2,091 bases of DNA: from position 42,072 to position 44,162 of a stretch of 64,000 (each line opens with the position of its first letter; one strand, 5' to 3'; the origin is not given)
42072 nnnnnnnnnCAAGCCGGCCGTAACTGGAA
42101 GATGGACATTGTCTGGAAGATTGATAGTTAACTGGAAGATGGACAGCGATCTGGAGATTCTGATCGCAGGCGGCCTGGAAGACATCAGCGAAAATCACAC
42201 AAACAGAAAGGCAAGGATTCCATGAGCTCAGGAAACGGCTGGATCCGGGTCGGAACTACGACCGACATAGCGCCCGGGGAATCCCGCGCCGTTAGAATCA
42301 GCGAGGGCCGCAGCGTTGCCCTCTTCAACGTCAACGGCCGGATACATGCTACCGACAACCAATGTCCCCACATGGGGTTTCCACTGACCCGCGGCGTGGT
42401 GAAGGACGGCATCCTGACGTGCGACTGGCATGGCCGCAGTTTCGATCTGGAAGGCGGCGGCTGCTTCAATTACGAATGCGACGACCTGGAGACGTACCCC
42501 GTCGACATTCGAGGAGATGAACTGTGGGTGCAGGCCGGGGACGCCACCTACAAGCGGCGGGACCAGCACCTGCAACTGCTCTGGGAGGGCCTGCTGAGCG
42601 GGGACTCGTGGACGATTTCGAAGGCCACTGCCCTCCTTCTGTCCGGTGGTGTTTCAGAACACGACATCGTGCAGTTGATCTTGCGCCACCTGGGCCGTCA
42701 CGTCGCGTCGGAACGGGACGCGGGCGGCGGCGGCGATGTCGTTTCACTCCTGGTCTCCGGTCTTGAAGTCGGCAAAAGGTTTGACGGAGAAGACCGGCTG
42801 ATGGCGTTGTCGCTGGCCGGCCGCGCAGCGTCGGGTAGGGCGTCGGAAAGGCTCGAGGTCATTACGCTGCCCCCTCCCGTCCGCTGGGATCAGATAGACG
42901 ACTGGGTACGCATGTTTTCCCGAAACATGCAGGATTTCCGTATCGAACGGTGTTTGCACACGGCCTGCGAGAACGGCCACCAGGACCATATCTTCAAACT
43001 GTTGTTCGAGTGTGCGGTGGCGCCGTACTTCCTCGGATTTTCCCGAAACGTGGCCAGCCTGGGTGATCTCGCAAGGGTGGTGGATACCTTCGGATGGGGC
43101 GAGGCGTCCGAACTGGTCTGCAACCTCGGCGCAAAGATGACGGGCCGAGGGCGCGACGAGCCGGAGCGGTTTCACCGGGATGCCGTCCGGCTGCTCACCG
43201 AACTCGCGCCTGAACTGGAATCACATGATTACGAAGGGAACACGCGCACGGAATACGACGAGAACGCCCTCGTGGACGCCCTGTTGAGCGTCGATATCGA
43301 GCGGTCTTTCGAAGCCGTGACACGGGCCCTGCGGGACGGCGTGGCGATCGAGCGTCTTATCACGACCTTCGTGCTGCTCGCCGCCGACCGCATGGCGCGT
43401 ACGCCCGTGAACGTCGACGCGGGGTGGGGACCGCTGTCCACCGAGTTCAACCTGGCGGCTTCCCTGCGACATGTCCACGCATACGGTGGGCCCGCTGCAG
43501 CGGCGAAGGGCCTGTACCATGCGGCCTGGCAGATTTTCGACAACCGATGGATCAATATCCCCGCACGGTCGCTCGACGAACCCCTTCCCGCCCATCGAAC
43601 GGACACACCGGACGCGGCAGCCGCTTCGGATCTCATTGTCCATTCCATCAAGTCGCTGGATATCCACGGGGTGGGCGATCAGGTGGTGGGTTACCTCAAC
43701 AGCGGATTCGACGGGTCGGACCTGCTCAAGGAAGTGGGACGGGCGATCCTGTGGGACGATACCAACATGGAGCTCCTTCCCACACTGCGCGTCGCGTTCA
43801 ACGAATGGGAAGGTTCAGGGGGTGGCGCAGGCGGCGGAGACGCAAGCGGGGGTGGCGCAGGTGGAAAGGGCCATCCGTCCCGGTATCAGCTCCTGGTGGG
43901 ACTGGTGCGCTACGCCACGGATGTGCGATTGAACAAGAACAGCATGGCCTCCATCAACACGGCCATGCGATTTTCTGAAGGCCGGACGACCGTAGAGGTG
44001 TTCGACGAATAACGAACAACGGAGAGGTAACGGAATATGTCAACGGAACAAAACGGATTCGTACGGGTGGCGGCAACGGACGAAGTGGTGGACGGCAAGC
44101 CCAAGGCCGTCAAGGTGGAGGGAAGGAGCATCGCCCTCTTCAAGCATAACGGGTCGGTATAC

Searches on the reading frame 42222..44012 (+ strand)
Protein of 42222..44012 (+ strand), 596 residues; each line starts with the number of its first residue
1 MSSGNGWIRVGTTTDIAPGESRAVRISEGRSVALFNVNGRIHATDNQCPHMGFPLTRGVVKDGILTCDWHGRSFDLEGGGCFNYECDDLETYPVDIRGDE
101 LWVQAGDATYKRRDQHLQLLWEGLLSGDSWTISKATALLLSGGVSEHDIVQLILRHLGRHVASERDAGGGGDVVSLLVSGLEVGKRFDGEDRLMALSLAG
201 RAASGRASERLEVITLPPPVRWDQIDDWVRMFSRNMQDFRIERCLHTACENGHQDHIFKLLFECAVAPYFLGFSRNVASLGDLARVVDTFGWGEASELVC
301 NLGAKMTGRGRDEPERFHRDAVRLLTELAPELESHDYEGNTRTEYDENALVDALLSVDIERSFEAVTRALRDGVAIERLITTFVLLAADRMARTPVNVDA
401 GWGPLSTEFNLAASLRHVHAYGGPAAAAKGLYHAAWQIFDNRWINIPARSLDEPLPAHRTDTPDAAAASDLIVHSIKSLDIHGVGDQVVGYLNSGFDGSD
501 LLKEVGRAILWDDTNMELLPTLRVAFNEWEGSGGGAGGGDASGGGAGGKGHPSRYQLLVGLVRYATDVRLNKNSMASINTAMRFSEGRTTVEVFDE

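Call 4: search_protein_families(library=pfam, proteins=[window:42222-44012:+])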
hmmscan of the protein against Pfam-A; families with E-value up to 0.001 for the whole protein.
window:42222-44012:+ (596 aa): 2 families
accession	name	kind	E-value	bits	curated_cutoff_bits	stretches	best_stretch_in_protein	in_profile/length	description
PF00355.32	Rieske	-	1e-16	61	20.3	1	7-93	2-88/88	Rieske [2Fe-2S] domain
PF13806.12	Rieske_2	-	3.7e-13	49.8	27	1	7-104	2-104/104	Rieske-like [2Fe-2S] domain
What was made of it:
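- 42222..44012 (+): First Rieske-fusion gene (596 aa), downstream of the array. Pfam Rieske domain at residues 7-93 (call 4).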

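Call 10: find_encoding_contigs(protein=window:42222-44012:+, flank=3000, max_places=6)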
Protein window:42222-44012:+ (596 aa): no gene with exactly this product is on record in the collection.
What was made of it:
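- Tried and rejected: Window's own genome: an exact-protein look-up found nothing on record (call 10).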

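Call 11: find_homologous_proteins(query=window:42222-44012:+)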
Query window:42222-44012:+ (596 aa): 881 proteins with E <= 0.001 among 8000 candidates; the best 120 are listed.
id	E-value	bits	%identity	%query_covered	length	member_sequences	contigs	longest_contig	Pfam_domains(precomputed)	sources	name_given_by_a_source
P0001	0.0e+0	1228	90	100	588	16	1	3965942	PF00355.33,PF13806.13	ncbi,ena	-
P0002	0.0e+0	1219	87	100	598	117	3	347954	PF00355.33,PF13806.13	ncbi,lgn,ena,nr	ncbi:MAG: Rieske (2Fe-2S) protein [Gemmatimonadetes bacterium]|nr:Rieske (2Fe-2S) protein [Gemmatimo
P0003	0.0e+0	1213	88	100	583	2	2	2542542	PF00355.33,PF13806.13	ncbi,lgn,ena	-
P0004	0.0e+0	1162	85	100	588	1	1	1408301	PF00355.33,PF13806.13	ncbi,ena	-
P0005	0.0e+0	1149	84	100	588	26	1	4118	PF00355.33,PF13806.13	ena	-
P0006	0.0e+0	1148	85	100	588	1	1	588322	PF00355.33,PF13806.13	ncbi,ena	-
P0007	5.1e-293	991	72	100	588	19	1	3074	PF00355.33,PF13806.13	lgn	-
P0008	3.8e-273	925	68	100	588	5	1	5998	PF00355.33,PF13806.13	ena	-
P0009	1.2e-242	825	62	99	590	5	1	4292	PF00355.33,PF13806.13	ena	-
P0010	8.4e-241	819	61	99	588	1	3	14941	PF00355.33,PF13806.13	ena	-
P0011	8.6e-241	819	61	100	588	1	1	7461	PF00355.33,PF13806.13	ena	-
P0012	4.4e-240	816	60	100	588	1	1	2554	PF00355.33,PF13806.13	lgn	-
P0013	1.1e-239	815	61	99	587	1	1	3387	PF00355.33,PF13806.13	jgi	jgi:nitrite reductase/ring-hydroxylating ferredoxin subunit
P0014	5.9e-239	813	60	100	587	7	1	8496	PF00355.33,PF13806.13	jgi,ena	-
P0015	2.5e-238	810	59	100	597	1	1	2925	PF00355.33,PF13806.13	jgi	jgi:nitrite reductase/ring-hydroxylating ferredoxin subunit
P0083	6.7e-228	776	94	62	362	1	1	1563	-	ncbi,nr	ncbi:MAG: hypothetical protein OXD39_11840, partial [Gemmatimonadetes bacterium]|nr:hypothetical pro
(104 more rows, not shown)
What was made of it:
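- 42222..44012 (+): 881 homologues (call 11).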

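Call 12: find_encoding_contigs(protein=P0001, flank=4000, max_places=3)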
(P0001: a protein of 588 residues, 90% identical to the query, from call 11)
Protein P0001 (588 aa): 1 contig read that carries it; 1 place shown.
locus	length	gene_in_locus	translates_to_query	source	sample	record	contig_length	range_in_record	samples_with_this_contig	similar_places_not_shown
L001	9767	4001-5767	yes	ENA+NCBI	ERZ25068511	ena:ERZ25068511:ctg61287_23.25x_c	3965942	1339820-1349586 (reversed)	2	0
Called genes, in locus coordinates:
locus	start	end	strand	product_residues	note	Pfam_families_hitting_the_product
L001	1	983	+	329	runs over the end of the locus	PF04909:Amidohydro_2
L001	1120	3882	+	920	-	PF02739:5_3_exonuc_N, PF01367:5_3_exonuc, PF01612:DNA_pol_A_exo1, PF00476:DNA_pol_A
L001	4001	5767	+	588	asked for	PF00355:Rieske, PF13806:Rieske_2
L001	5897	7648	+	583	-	PF00355:Rieske, PF13806:Rieske_2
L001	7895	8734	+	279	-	PF02661:Fic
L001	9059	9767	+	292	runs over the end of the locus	PF02086:MethyltransfD12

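Call 13: find_encoding_contigs(protein=P0002, flank=4000, max_places=4)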
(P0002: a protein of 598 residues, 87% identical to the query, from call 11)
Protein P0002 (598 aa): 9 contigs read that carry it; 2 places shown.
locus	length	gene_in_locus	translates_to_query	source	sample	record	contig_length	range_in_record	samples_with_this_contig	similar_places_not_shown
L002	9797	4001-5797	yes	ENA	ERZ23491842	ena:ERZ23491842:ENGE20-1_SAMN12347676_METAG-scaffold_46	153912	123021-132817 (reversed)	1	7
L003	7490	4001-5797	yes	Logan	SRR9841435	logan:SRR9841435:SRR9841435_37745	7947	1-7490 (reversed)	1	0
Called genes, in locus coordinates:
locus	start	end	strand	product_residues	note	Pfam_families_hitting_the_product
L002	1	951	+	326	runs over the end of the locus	PF04909:Amidohydro_2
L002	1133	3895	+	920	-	PF02739:5_3_exonuc_N, PF01367:5_3_exonuc, PF01612:DNA_pol_A_exo1, PF00476:DNA_pol_A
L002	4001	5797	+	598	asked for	PF00355:Rieske, PF13806:Rieske_2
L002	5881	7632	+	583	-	PF00355:Rieske, PF13806:Rieske_2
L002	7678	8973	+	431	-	PF00174:Oxidored_molyb, PF03404:Mo-co_dimer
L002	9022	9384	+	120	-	-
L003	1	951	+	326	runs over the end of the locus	PF04909:Amidohydro_2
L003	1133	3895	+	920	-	PF02739:5_3_exonuc_N, PF01367:5_3_exonuc, PF01612:DNA_pol_A_exo1, PF00476:DNA_pol_A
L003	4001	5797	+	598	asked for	PF00355:Rieske, PF13806:Rieske_2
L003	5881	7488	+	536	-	?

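Call 14: find_encoding_contigs(protein=P0003, flank=4000, max_places=3)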
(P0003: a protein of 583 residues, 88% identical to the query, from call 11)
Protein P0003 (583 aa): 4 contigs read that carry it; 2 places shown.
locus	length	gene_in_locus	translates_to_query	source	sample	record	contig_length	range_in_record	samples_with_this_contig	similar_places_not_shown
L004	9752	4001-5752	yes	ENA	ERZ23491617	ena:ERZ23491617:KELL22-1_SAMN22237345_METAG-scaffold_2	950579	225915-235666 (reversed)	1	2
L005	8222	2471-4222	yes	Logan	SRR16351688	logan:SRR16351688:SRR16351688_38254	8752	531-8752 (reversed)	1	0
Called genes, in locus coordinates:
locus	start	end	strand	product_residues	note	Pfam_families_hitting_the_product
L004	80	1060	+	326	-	PF04909:Amidohydro_2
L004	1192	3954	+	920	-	PF02739:5_3_exonuc_N, PF01367:5_3_exonuc, PF01612:DNA_pol_A_exo1, PF22619:DNA_polI_exo1 (faint), PF00476:DNA_pol_A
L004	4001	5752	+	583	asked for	PF00355:Rieske, PF13806:Rieske_2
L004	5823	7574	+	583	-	PF00355:Rieske, PF13806:Rieske_2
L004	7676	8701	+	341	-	PF02661:Fic, PF21247:Fic-like_C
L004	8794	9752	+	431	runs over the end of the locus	PF00174:Oxidored_molyb, PF03404:Mo-co_dimer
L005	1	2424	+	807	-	?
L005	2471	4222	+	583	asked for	PF00355:Rieske, PF13806:Rieske_2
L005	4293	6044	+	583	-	PF00355:Rieske, PF13806:Rieske_2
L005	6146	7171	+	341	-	PF02661:Fic, PF21247:Fic-like_C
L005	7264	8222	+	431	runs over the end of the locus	PF00174:Oxidored_molyb, PF03404:Mo-co_dimer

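Call 15: find_encoding_contigs(protein=P0004, flank=4000, max_places=2)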
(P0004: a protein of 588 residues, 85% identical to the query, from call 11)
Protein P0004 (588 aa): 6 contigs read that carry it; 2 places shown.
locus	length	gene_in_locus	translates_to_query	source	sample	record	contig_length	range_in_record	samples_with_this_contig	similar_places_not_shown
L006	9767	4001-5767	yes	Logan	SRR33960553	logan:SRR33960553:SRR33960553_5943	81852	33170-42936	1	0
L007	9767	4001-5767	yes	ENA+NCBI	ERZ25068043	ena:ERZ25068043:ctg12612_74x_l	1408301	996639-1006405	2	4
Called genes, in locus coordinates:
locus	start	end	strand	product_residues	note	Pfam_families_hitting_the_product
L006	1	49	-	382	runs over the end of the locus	PF00155:Aminotran_1_2, PF00266:Aminotran_5, PF01053:Cys_Met_Meta_PP, PF01041:DegT_DnrJ_EryC1 (weak)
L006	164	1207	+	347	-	PF04909:Amidohydro_2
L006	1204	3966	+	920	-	PF02739:5_3_exonuc_N, PF01367:5_3_exonuc, PF01612:DNA_pol_A_exo1, PF22619:DNA_polI_exo1 (faint), PF00476:DNA_pol_A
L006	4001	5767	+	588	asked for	PF00355:Rieske, PF13806:Rieske_2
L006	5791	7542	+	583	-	PF00355:Rieske, PF13806:Rieske_2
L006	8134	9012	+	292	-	PF02086:MethyltransfD12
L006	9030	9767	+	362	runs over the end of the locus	PF09566:RE_SacI_N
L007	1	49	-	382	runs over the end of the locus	PF00155:Aminotran_1_2, PF00266:Aminotran_5, PF01053:Cys_Met_Meta_PP, PF01041:DegT_DnrJ_EryC1 (weak)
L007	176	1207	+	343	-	PF04909:Amidohydro_2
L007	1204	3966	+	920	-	PF02739:5_3_exonuc_N, PF01367:5_3_exonuc, PF01612:DNA_pol_A_exo1, PF22619:DNA_polI_exo1 (faint), PF00476:DNA_pol_A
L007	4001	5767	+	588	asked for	PF00355:Rieske, PF13806:Rieske_2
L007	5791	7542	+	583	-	PF00355:Rieske, PF13806:Rieske_2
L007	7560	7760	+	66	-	PF03235:GmrSD_N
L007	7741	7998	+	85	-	-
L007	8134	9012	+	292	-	PF02086:MethyltransfD12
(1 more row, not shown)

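Call 16: find_encoding_contigs(protein=P0006, flank=4000, max_places=2)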
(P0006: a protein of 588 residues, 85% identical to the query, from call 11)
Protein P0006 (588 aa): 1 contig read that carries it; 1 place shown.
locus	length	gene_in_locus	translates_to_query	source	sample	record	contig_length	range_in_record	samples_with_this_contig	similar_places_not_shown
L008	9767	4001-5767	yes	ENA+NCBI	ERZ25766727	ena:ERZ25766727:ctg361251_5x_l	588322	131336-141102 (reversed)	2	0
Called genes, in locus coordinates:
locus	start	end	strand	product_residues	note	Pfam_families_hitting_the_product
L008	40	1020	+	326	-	PF04909:Amidohydro_2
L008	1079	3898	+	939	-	PF02739:5_3_exonuc_N, PF01367:5_3_exonuc, PF01612:DNA_pol_A_exo1, PF00476:DNA_pol_A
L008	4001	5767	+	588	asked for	PF00355:Rieske, PF13806:Rieske_2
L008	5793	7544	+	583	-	PF00355:Rieske, PF13806:Rieske_2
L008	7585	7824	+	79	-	-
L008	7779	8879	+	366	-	PF00174:Oxidored_molyb, PF03404:Mo-co_dimer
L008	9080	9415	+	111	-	PF05973:Gp49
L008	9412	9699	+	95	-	-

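Call 17: find_encoding_contigs(protein=P0005, flank=4000, max_places=2)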
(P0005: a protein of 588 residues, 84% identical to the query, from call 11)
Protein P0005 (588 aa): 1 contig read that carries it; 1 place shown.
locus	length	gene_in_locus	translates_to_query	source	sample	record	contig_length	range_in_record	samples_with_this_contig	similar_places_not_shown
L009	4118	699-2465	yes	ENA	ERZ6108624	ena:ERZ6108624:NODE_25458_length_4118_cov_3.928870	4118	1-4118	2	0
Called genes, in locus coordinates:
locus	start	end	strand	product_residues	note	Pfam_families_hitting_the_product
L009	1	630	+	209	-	?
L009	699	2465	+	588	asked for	PF00355:Rieske, PF13806:Rieske_2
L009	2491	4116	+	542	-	?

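Call 19: find_related_loci(query=window:42222-44012:+, collection=genome_contigs, flank=4000)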
Query window:42222-44012:+ (596 aa) in genome_contigs; peptide patterns used: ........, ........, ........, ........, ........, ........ (x = any residue, [..] = any of these).
68 stretches matched a pattern; 40 encode a relative of the query (tblastn E <= 1e-3); 34 distinct loci.
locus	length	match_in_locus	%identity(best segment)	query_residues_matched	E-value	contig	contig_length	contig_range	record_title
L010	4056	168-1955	97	1-596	0e+0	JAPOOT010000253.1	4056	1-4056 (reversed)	MAG: Gemmatimonadetes bacterium isolate APA_bin_41 c_000000353025, whole genome shotgun sequence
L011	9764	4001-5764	90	1-596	0e+0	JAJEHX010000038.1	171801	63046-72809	MAG: Candidatus Latescibacterota bacterium isolate p16x63bins.21 k141_959319, whole genome shotgun sequence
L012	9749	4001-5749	88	1-596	0e+0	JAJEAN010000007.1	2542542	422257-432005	MAG: Candidatus Latescibacterota bacterium isolate jk18x7bins.54 k141_2599900, whole genome shotgun sequence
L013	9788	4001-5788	89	1-596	0e+0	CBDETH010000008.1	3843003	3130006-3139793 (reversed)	MAG: bacterium isolate a37c322d-fd18-4de0-acdf-9ec38001f2fc genome assembly, contig: contig_8, whole genome shotgun sequ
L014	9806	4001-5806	89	1-596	0e+0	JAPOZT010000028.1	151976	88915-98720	MAG: Gemmatimonadetes bacterium isolate IRC1_bin_16 NODE_93_length_151976_cov_19.8281, whole genome shotgun sequence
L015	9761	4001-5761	89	1-596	0e+0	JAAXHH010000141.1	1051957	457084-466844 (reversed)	MAG: Candidatus Latescibacterota bacterium isolate Plut_88884 unfiltered_Plut_88884_genomic_contig_92112, whole genome s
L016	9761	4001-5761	88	1-596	0e+0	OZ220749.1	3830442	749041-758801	MAG: bacterium isolate 072a604d-d951-4d4f-bb27-b5f30d89a258 genome assembly, chromosome: 1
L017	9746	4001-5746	87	1-596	0e+0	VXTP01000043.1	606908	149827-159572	MAG: Gemmatimonadetes bacterium isolate SB0665_bin_8 NODE_2_length_606908_cov_12.920945, whole genome shotgun sequence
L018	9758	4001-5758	88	1-594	0e+0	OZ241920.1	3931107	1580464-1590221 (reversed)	MAG: bacterium isolate c159a2c7-7ae9-43f8-b1c6-a8821b09048b genome assembly, chromosome: 1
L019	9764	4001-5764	84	1-596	0e+0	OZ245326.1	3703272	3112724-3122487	MAG: bacterium isolate 5c86cc85-80a8-49d9-b8ce-0f4659ada66a genome assembly, chromosome: 1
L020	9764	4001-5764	84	1-596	0e+0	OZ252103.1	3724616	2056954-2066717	MAG: bacterium isolate 8b9b2d7a-c40d-4f90-8ad6-3455a0001c0c genome assembly, chromosome: 1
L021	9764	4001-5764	83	1-596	0e+0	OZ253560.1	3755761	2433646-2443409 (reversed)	MAG: bacterium isolate 97c2cdc3-07c5-4390-9168-6b920e0bec44 genome assembly, chromosome: 1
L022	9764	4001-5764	85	1-596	0e+0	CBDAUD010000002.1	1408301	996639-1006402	MAG: bacterium isolate 878a0cea-2b96-4014-b147-88fee9e3d867 genome assembly, contig: contig_2, whole genome shotgun sequ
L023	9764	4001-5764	90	1-596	0e+0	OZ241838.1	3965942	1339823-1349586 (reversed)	MAG: bacterium isolate 834f4656-8c40-439b-be50-31c876aeaf38 genome assembly, chromosome: 1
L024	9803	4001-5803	88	1-596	0e+0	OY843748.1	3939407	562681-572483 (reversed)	MAG: bacterium isolate 9408d56b-0626-48ff-8cc4-40385ffb9045 genome assembly, chromosome: 1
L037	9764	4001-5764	89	1-596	0e+0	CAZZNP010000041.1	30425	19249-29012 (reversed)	MAG TPA_asm: uncultured Gemmatimonadota bacterium isolate SRP109090_co2_50 genome assembly, contig: NODE_1919_length_304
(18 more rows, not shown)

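Call 20: find_encoding_contigs(protein=P0083, flank=2000, max_places=3)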
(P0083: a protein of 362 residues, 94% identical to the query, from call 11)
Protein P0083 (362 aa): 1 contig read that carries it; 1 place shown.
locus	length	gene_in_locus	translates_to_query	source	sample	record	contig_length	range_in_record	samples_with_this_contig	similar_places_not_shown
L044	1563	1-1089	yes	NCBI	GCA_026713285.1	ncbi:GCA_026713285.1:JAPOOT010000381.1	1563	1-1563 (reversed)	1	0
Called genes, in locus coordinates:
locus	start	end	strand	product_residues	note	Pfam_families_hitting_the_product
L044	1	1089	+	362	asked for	?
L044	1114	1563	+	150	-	PF00355:Rieske, PF13806:Rieske_2, PF22543:Rieske_4 (faint)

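Call 39: search_solved_structures(query=window:42222-44012:+, max_evalue=0.01)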
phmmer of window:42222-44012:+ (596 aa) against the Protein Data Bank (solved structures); distinct sequences matched with E-value up to 0.01: 27.
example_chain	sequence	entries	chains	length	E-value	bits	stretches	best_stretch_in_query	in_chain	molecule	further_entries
2i7f_A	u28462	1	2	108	2.3e-11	45.9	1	9-98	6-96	Ferredoxin component of dioxygenase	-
8jng_A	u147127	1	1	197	6.7e-11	44.4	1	5-80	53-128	Methanesulfonate monooxygenase ferredoxin subunit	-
2e4p_A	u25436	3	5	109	2.1e-09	39.4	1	13-104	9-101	Biphenyl dioxygenase ferredoxin subunit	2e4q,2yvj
2qpz_A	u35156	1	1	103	5.7e-09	38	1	7-98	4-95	Naphthalene 1,2-dioxygenase system ferredoxin subunit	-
5bok_A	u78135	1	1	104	1.2e-08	36.9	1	5-98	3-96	Ferredoxin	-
4p1c_H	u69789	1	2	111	1.4e-08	36.7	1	9-105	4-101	Toluene-4-monooxygenase system ferredoxin subunit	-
1vm9_A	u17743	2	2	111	2.6e-08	35.8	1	11-105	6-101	Toluene-4-monooxygenase system protein C | Toluene-4-monooxygenase system ferredoxin subunit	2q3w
1sjg_A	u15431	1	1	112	3.2e-08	35.5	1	11-105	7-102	Toluene-4-monooxygenase system protein C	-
1fqt_A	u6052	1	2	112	4.9e-08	34.9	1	8-103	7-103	RIESKE-TYPE FERREDOXIN OF BIPHENYL DIOXYGENASE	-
1vck_A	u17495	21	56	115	6.9e-08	34.4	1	7-110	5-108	ferredoxin component of carbazole | Ferredoxin CarAc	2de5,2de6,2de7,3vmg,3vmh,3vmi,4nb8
4p1b_H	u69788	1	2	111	2.1e-07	32.8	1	10-105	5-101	Toluene-4-monooxygenase system ferredoxin subunit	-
4emj_B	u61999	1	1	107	1.3e-05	26.9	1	7-106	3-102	Toluene 1,2-dioxygenase system ferredoxin subunit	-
3dqy_A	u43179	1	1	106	1.4e-05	26.8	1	7-106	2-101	Toluene 1,2-dioxygenase system ferredoxin subunit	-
6y9c_A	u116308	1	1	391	0.00026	22.6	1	6-93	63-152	Carnitine monooxygenase oxygenase subunit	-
6y8j_A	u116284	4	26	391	0.00026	22.6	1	6-93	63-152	Carnitine monooxygenase oxygenase subunit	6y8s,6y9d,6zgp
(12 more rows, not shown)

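Call 40: search_protein_families(library=ncbifam, proteins=[window:42222-44012:+], max_evalue=0.01)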
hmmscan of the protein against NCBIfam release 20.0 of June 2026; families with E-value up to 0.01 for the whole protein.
window:42222-44012:+ (596 aa): 6 families
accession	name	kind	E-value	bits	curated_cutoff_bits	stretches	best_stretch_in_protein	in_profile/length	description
TIGR02378.1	nirD_assim_sml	equivalog_domain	1.7e-14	53.8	74.65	1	7-104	2-104/105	nitrite reductase small subunit NirD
NF007422.0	PRK09965.1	equivalog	3.7e-12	46.2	113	1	9-106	5-101/106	bifunctional 3-phenylpropionate/cinnamic acid dioxygenase ferredoxin subunit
NF042948.2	3PPDioc_HcaC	equivalog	2.9e-11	43.6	150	1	8-105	4-102/105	3-phenylpropionate/cinnamic acid dioxygenase ferredoxin subunit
NF052579.1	BetMthstMoxSdmAMthl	equivalog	2.9e-11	43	600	1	3-83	14-93/351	4beta-methylsterol monooxygenase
NF041683.1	ant_diox_AndAb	equivalog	5.9e-09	36.1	150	1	7-103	2-98/100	anthranilate 1,2-dioxygenase ferredoxin subunit AndAb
TIGR02377.1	MocE_fam_FeS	subfamily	6.1e-08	32.6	136.15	1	7-104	2-100/101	MocE family 2Fe-2S type ferredoxin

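Call 54: predict_structure(alignment_id=A2)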
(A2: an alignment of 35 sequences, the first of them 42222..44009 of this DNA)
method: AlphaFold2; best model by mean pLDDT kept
length: 596 residues; sequences in the alignment: 35
mean_pLDDT: 84.4   pTM: 0.81
mean pLDDT of the five models: 84.4, 81.3, 79.9, 79.8, 74.6
residues with pLDDT >= 90: 281; 70-90: 228; 50-70: 60; < 50: 27
segments of 3 or more residues with pLDDT < 50: 82-87, 533-545, 571-575
pLDDT, mean of each block of 10 residues (from residue 1): 70 89 76 88 81 78 80 74 54 88 72 79 84 81 83 88 80 91 88 84 81 88 97 91 96 96 94 90 92 90 88 77 96 95 94 94 97 97 96 76 92 96 97 96 87 84 94 92 92 93 94 84 94 33 51 92 85 50 60 51
secondary structure, 60 per line:
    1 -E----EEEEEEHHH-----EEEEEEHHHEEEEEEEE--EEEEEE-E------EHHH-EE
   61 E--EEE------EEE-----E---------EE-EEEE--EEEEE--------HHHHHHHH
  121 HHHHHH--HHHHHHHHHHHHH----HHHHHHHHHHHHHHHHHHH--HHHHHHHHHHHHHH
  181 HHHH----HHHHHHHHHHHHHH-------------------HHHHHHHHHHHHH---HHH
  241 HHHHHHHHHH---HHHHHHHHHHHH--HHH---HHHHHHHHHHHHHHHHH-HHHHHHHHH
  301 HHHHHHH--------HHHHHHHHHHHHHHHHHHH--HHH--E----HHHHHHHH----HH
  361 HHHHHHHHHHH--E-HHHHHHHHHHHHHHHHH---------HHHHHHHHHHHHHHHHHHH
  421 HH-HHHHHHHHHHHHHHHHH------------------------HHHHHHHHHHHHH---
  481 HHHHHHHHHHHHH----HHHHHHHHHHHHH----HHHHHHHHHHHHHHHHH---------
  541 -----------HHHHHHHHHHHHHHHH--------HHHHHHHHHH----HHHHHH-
elements in order: E7-12 E21-26 E30-37 E40-45 E59-61 E64-66 E73-75 E94-97 E100-104 H113-126 H129-141 H146-164 H167-184 H189-202 H222-234 H238-250 H254-265 H274-290 H292-307 H316-334 H347-354 H359-371 H376-392 H402-422 H424-440 H465-477 H481-493 H498-510 H515-531 H552-567 H576-585 H590-595

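Call 56: fold_search(model_id=the predicted structure, library=pdb)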
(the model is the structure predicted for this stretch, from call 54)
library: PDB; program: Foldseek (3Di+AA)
matches with E <= 10: 403; with E <= 0.001: 51
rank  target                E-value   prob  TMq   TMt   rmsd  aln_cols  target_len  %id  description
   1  5bok                  5.2e-06  1.00  0.16  0.89   1.8       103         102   27  Ferredoxin component of 3-nitrotoluene dioxygenase from Diaphorobacter sp. strain DS2 (released 2016-07-27)
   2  4nbc_F                1.2e-05  1.00  0.16  0.87   2.0       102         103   24  Oxygenase with Phe275 replaced by Trp and ferredoxin complex of carbazole 1,9a-dioxygenase (form1) (released 2014-03-26)
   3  4nbb_E                1.2e-05  1.00  0.16  0.78   2.2       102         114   24  Carbazole- and oxygen-bound oxygenase with Ile262 replaced by Val and ferredoxin complex of carbazole 1,9a-dioxygenase (released 2014-03-26)
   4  2de5_D                1.3e-05  1.00  0.16  0.84   2.2       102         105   24  Crystal structure of the electron transfer complex between oxygenase and ferredoxin in carbazole 1,9a-dioxygenase (released 2006-12-05)
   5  4p1b_H                1.4e-05  1.00  0.15  0.74   2.3       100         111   29  CRYSTAL STRUCTURE OF THE TOLUENE 4-MONOOXYGENASE HYDROXYLASE-FERREDOXIN C7S E16C C84A C85A VARIANT ELECTRON-TRANSFER C (released 2014-10-01)
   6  1vck                  1.5e-05  1.00  0.16  0.84   2.2       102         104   24  Crystal structure of ferredoxin component of carbazole 1,9a-dioxygenase of Pseudomonas resinovorans strain CA10 (released 2005-03-01)
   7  4nb8_E                1.7e-05  1.00  0.16  0.80   2.1       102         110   24  Oxygenase with Ile262 replaced by Leu and ferredoxin complex of carbazole 1,9a-dioxygenase (released 2014-03-26)
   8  4nb9_E                1.7e-05  1.00  0.17  0.80   2.2       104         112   24  Oxygenase with Ile262 replaced by Val and ferredoxin complex of carbazole 1,9a-dioxygenase (released 2014-03-26)
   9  4nbe_E                1.7e-05  1.00  0.16  0.79   2.1       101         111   25  Fluorene-bound oxygenase with Phe275 replaced by Trp and ferredoxin complex of carbazole 1,9a-dioxygenase (form2) (released 2014-03-26)
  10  2de5_E                1.7e-05  1.00  0.16  0.83   2.1       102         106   24  Crystal structure of the electron transfer complex between oxygenase and ferredoxin in carbazole 1,9a-dioxygenase (released 2006-12-05)
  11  2qpz                  2.6e-05  1.00  0.16  0.87   1.8       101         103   29  Naphthalene 1,2-dioxygenase Rieske ferredoxin (released 2008-09-02)
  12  2i7f_A                2.6e-05  1.00  0.16  0.85   2.2       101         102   31  Sphingomonas yanoikuyae B1 ferredoxin (released 2007-03-20)
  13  7bui_E                2.8e-05  1.00  0.16  0.82   2.2       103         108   24  Complex of reduced oxygenase and oxidized ferredoxin in carbazole 1,9a- dioxygenase (released 2021-04-07)
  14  6llh_F                3.0e-05  1.00  0.16  0.83   1.9        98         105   26  Biphenyl-2,3-diol-soaked resting complex of Oxy and Fd in carbazole 1,9a-dioxygenase (released 2021-01-27)
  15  1vm9                  3.5e-05  1.00  0.15  0.75   2.3       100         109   30  The X-ray Structure of the cys84ala cys85ala double mutant of the [2Fe-2S] Ferredoxin subunit of Toluene-4-Monooxygenase (released 2004-09-21)
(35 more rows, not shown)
